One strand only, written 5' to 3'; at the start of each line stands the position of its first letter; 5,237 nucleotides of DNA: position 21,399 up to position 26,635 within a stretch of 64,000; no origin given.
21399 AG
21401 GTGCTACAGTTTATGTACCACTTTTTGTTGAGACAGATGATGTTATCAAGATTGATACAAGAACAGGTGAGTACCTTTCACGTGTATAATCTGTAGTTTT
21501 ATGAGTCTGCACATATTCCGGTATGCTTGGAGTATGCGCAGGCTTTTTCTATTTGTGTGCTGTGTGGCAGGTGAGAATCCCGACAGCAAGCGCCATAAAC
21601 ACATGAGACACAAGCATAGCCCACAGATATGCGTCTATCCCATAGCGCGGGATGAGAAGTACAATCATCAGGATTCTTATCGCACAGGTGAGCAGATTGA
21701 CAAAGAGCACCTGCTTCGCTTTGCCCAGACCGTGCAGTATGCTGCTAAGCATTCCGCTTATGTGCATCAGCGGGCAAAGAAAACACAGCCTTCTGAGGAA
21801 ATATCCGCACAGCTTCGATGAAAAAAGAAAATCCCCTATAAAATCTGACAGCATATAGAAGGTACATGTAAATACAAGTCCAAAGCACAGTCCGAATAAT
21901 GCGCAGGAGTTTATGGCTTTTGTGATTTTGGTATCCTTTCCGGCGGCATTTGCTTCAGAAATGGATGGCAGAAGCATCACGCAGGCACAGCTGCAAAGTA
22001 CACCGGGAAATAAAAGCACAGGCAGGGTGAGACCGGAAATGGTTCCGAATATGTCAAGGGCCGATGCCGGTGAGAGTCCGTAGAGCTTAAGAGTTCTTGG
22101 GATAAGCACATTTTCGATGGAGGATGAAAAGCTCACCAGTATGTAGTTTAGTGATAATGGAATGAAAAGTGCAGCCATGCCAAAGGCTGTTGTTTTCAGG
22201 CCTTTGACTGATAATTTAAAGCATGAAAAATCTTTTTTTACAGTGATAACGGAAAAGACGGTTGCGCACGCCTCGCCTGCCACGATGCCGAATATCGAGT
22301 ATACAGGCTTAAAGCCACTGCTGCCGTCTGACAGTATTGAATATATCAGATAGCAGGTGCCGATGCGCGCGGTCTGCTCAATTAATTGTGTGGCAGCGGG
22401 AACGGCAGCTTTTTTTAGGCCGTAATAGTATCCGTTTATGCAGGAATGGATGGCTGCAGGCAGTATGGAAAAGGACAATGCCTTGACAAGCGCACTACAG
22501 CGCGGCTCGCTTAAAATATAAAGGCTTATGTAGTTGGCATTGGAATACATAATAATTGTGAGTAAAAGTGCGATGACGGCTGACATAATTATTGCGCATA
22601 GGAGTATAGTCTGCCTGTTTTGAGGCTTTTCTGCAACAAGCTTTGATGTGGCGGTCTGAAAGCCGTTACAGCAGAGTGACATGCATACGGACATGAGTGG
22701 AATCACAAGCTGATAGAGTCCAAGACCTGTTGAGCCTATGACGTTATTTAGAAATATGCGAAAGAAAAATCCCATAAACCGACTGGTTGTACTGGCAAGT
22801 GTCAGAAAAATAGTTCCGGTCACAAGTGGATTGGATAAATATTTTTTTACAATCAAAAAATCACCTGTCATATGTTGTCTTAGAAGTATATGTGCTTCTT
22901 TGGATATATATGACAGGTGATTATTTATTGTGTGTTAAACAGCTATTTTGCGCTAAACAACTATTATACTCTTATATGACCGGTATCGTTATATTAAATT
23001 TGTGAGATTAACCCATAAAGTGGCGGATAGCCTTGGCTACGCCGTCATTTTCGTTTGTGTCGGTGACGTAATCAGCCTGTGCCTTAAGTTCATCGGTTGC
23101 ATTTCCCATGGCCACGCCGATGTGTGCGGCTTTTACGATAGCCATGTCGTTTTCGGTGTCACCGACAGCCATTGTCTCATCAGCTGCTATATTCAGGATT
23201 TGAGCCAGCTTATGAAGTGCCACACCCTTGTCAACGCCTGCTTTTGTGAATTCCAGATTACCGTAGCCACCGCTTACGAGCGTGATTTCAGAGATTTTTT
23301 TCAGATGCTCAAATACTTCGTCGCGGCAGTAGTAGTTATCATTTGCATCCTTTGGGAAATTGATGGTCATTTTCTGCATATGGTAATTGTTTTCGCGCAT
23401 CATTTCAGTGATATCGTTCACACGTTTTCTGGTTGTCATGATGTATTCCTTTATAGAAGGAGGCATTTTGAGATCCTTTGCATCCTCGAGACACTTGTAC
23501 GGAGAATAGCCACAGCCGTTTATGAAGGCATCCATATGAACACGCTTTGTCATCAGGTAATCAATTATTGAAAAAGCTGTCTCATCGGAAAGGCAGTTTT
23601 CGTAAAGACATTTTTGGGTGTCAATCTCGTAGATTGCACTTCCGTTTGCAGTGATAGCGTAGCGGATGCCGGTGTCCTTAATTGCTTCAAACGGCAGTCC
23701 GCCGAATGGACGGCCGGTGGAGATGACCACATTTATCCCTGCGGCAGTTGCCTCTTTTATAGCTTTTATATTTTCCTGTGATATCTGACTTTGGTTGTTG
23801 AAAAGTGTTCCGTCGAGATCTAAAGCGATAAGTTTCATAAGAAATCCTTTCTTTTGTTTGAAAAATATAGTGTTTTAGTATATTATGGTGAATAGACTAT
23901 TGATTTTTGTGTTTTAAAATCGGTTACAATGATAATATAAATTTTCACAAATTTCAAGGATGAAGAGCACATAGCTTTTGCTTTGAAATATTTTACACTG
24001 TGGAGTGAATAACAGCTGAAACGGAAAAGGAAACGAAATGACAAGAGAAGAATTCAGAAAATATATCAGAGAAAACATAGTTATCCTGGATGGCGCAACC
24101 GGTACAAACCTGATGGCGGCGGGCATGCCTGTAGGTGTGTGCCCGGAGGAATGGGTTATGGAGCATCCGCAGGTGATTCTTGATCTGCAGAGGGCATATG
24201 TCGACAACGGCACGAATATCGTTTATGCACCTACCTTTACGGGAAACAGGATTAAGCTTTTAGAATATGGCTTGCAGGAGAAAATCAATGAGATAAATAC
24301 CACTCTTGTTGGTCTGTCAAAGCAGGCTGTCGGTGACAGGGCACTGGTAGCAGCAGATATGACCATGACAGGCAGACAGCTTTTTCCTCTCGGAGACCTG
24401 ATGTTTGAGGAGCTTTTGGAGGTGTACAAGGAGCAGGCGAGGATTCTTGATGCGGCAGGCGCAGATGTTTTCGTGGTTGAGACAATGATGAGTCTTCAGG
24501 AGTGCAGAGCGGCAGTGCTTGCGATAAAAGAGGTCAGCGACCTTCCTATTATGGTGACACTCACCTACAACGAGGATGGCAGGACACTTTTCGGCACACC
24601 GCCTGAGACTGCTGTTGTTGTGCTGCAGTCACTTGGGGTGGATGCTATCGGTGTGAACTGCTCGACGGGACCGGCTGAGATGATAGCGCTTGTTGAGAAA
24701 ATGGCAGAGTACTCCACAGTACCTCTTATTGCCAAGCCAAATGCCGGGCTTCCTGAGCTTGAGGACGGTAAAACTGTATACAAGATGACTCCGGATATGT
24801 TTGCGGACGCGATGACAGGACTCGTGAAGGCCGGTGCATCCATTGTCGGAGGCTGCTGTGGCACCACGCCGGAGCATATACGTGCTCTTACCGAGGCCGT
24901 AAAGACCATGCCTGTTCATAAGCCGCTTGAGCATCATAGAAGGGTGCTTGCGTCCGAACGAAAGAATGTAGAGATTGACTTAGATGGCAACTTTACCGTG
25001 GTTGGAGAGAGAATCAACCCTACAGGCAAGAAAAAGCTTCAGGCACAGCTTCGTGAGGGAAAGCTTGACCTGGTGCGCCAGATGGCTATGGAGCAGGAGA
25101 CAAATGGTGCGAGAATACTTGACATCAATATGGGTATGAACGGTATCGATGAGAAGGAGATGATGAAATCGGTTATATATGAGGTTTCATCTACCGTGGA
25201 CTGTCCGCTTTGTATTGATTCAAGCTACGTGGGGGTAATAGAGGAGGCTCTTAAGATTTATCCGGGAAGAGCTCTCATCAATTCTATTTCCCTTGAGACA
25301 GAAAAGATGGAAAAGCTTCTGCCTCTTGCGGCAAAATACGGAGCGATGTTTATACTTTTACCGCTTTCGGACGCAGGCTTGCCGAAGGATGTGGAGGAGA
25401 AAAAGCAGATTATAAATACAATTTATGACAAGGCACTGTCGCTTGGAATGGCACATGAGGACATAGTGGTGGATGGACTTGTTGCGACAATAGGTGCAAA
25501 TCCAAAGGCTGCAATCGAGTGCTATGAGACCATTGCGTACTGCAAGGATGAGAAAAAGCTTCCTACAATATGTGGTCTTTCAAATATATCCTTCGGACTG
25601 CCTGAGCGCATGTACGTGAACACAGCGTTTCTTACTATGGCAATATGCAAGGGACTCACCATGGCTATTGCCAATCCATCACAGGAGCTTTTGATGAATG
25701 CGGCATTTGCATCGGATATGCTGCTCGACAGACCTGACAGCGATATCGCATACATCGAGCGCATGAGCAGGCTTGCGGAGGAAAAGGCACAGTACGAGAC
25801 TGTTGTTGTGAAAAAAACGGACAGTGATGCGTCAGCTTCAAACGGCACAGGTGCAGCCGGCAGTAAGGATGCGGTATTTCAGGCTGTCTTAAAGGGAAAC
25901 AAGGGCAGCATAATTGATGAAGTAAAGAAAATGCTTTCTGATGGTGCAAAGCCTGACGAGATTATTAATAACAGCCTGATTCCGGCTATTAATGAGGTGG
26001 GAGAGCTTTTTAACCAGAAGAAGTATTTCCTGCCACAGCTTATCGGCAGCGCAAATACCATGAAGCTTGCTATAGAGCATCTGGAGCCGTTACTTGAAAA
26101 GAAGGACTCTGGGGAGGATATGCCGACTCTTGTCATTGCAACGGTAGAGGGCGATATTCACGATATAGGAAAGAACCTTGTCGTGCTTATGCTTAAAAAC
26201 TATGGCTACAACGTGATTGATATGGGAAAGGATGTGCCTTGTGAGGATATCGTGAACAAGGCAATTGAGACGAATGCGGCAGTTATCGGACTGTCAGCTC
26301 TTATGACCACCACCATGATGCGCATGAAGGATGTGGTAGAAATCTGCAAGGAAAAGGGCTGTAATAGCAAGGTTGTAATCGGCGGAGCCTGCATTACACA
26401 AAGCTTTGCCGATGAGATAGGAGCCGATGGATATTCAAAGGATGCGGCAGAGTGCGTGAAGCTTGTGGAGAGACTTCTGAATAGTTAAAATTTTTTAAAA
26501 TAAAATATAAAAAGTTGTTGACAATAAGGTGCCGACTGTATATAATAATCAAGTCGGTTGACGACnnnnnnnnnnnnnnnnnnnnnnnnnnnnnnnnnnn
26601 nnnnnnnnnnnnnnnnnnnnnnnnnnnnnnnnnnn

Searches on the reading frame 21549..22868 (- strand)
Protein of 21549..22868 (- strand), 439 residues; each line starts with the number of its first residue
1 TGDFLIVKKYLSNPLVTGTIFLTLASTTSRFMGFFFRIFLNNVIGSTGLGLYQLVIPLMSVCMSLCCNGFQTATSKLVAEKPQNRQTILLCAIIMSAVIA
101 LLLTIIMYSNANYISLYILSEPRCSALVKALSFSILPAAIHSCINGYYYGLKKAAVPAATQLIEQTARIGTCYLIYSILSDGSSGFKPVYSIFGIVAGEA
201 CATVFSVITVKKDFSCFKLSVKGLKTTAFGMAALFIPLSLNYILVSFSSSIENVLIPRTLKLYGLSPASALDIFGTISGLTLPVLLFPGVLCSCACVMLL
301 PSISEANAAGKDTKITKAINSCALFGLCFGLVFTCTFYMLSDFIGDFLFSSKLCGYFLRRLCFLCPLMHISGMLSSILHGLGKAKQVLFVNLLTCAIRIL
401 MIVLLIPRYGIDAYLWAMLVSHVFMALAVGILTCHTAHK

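Call 9: search_protein_families(library=pfam, proteins=[window:21549-22868:-], max_evalue=0.001)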
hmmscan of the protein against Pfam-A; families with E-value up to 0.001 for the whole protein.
window:21549-22868:- (439 aa): 2 families
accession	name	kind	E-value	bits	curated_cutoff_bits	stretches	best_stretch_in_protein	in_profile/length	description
PF01943.22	Polysacc_synt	-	7.1e-17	62.2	28.2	1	16-260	2-236/274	Polysaccharide biosynthesis protein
PF01554.23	MatE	-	2.5e-09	37.5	24.9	2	26-173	6-160/161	MatE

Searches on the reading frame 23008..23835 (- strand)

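Call 9: search_protein_families(library=pfam, proteins=[window:23008-23835:-], max_evalue=0.001)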
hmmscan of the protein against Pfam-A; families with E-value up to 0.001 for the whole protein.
window:23008-23835:- (275 aa): 3 families
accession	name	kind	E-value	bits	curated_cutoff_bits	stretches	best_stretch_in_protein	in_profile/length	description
PF08282.18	Hydrolase_3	-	1.8e-56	192.1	20.9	1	3-270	1-255/255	haloacid dehalogenase-like hydrolase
PF05116.19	S6PP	-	1.3e-14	54.8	20.3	1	138-273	100-245/247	Sucrose-6F-phosphate phosphohydrolase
PF00702.32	Hydrolase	-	1.6e-07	32.4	26.4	1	1-237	2-190/191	haloacid dehalogenase-like hydrolase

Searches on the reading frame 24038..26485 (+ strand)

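Call 9: search_protein_families(library=pfam, proteins=[window:24038-26485:+], max_evalue=0.001)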
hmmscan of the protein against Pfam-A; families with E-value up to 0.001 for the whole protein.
window:24038-26485:+ (816 aa): 5 families
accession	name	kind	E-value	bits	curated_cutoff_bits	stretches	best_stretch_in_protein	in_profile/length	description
PF02574.22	S-methyl_trans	-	2.4e-71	241.3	22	1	15-288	1-283/283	Homocysteine S-methyltransferase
PF00809.28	Pterin_bind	-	7.3e-28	98.3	25.5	1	323-544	1-242/244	Pterin binding enzyme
PF02310.24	B12-binding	-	7.9e-26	90.7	32.1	1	697-805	2-118/121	B12 binding domain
PF02607.22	B12-binding_2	-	3.5e-20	72.4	23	1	612-683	4-74/74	B12 binding domain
PF03599.22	CdhD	-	1.3e-06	27.9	24.8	1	374-499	83-195/387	CO dehydrogenase/acetyl-CoA synthase delta subunit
